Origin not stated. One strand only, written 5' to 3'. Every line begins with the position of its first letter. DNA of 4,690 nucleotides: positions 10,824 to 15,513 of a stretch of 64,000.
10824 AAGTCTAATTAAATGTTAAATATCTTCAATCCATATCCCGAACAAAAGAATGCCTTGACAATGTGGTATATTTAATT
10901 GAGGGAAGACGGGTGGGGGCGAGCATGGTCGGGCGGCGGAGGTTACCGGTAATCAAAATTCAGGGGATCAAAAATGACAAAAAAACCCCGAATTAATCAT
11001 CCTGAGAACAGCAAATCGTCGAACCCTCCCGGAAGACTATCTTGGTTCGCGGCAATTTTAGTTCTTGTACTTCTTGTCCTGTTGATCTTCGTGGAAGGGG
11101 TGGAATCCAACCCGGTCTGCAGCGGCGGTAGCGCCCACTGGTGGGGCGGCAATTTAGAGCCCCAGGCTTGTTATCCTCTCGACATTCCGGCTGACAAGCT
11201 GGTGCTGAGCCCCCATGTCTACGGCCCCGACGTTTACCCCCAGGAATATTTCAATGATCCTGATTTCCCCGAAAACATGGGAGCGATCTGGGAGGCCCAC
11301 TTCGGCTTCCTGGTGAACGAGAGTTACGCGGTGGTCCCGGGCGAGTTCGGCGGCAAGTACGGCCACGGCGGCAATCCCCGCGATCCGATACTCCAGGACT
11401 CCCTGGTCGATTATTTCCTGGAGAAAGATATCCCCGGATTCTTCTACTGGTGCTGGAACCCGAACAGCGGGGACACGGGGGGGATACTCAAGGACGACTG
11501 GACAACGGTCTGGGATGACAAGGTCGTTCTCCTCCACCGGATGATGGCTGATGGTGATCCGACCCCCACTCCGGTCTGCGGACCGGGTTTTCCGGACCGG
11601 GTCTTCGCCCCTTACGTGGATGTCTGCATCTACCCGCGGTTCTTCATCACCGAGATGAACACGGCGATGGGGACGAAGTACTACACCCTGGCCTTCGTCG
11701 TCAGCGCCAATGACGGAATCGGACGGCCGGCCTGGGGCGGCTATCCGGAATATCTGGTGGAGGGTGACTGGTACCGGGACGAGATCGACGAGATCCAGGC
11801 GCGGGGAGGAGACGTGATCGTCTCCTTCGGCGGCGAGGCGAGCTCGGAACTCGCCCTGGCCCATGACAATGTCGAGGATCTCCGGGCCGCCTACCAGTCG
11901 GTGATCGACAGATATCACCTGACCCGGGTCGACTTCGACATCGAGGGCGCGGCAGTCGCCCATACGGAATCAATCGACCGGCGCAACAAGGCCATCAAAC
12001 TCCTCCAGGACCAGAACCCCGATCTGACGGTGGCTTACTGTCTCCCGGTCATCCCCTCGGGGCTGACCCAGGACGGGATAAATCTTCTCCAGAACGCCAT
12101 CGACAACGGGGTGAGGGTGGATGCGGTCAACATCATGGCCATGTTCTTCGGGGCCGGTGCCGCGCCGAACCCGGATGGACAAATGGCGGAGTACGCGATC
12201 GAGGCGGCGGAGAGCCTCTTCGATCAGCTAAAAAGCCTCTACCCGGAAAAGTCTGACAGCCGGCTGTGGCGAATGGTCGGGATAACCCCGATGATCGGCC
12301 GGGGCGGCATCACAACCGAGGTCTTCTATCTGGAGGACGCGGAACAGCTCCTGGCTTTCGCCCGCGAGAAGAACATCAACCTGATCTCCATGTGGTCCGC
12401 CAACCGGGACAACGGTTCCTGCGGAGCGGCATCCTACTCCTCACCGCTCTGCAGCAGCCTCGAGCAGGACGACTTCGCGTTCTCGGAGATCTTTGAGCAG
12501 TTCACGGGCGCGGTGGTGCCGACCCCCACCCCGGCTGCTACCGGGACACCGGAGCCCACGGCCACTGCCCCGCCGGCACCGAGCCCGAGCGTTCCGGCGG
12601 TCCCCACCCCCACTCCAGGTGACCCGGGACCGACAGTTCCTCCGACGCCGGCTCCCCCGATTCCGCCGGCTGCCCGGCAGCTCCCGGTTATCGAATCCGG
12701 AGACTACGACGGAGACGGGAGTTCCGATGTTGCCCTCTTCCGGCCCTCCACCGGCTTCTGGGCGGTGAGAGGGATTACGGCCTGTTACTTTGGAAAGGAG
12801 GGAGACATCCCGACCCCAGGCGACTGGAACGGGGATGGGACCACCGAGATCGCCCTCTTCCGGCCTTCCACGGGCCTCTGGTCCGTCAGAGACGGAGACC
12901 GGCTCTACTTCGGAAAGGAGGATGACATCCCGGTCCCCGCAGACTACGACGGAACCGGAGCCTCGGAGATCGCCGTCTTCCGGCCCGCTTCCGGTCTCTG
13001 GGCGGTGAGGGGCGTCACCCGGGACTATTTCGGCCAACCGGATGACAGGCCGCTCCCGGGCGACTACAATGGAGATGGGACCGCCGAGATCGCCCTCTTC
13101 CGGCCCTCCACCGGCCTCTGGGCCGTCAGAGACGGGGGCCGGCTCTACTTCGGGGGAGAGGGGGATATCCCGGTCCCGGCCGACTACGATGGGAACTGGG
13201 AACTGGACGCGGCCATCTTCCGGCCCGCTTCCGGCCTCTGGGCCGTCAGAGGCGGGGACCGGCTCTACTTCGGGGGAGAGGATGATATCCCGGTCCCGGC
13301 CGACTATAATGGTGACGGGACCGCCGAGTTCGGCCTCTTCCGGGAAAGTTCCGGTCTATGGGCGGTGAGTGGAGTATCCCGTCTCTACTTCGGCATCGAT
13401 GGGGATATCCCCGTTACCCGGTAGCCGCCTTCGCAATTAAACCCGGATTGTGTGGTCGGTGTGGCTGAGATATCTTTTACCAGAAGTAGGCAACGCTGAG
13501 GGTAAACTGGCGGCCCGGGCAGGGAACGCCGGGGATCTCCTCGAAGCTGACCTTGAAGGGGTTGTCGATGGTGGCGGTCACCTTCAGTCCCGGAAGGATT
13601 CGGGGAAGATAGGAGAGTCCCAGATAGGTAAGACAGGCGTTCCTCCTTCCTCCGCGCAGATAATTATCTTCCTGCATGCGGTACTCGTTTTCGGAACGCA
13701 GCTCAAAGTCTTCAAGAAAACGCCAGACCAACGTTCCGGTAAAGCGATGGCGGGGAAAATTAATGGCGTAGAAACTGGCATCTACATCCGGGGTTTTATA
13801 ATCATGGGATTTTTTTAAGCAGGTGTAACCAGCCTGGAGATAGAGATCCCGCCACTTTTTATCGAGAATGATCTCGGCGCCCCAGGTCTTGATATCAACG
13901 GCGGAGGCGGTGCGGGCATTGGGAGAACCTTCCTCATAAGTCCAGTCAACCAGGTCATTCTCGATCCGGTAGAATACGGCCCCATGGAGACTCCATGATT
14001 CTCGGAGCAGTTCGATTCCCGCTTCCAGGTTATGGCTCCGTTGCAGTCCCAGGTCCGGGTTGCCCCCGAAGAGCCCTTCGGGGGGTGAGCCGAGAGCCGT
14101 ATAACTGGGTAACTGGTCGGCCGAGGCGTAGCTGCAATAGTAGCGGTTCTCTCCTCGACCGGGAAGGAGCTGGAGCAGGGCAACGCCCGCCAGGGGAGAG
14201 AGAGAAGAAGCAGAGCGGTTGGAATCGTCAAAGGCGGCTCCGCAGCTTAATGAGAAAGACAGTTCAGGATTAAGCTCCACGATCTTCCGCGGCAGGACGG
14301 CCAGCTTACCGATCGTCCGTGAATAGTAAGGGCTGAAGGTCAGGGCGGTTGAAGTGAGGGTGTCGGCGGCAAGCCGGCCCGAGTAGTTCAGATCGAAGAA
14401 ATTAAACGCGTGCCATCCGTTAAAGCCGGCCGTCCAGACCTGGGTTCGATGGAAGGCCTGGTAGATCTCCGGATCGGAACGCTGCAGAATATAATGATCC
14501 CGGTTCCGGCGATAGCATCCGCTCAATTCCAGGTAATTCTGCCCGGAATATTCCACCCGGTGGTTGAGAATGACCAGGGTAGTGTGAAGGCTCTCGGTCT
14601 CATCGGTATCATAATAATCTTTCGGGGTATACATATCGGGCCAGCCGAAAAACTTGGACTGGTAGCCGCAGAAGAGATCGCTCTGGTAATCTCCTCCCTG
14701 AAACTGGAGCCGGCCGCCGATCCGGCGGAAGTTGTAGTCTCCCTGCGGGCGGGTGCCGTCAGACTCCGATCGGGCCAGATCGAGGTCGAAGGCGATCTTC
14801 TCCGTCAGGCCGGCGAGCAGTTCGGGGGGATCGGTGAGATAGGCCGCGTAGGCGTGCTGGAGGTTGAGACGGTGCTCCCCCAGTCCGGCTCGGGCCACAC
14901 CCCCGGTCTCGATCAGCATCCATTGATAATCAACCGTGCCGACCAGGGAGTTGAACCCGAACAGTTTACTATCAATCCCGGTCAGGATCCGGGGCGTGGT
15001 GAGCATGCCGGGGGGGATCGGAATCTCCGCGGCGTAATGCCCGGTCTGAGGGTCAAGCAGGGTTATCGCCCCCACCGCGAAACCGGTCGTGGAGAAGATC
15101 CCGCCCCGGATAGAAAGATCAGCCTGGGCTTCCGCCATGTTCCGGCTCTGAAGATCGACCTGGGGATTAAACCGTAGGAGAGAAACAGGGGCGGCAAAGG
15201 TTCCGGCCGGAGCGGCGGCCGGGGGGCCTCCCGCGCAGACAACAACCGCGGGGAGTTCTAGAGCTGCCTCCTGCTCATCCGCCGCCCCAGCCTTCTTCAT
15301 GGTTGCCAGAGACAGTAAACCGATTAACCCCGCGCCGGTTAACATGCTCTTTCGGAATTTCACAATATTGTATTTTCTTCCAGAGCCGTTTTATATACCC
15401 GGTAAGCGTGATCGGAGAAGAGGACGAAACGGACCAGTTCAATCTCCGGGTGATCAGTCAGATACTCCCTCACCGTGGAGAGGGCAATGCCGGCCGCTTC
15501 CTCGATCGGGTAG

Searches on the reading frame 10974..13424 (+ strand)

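Call 79: search_protein_families(library=pfam, proteins=[window:10974-13424:+], max_evalue=0.001)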
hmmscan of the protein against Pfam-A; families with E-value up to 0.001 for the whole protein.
window:10974-13424:+ (816 aa): 3 families
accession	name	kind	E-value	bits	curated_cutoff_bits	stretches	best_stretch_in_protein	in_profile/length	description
PF00150.24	Cellulase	-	3.4e-12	46.9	23.5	1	37-165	162-272/272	Cellulase (glycosyl hydrolase family 5)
PF01839.29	FG-GAP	-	2.1e-08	34.3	22.1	0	695-725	7-35/37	FG-GAP repeat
PF13517.12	FG-GAP_3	-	0.00023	22.1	26.9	0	577-627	1-60/61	FG-GAP-like repeat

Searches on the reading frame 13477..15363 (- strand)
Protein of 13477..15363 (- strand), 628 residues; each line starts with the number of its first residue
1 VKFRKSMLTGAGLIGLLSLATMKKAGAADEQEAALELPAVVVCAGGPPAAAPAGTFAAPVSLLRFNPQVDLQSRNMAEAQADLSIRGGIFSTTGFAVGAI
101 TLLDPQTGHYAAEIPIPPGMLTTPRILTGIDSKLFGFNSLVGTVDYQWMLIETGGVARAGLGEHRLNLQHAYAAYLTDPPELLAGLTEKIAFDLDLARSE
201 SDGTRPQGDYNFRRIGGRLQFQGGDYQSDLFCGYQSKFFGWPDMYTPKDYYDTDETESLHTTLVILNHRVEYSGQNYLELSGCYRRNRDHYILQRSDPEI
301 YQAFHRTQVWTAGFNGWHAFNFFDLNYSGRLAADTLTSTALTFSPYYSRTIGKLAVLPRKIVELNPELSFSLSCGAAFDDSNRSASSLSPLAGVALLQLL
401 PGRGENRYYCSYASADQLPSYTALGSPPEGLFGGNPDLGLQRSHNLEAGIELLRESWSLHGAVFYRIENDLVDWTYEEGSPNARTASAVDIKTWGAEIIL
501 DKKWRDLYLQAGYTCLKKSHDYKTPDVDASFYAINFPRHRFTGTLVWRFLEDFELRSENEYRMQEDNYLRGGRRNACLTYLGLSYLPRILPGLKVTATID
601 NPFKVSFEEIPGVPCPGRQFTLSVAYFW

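Call 79: search_protein_families(library=pfam, proteins=[window:13477-15363:-], max_evalue=0.001)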
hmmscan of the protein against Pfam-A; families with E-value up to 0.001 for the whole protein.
window:13477-15363:- (628 aa): 1 family
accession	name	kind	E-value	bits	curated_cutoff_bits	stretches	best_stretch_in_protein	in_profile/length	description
PF00593.30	TonB_dep_Rec_b-barrel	-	5.6e-11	43.4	27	1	201-554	10-385/436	TonB dependent receptor-like, beta-barrel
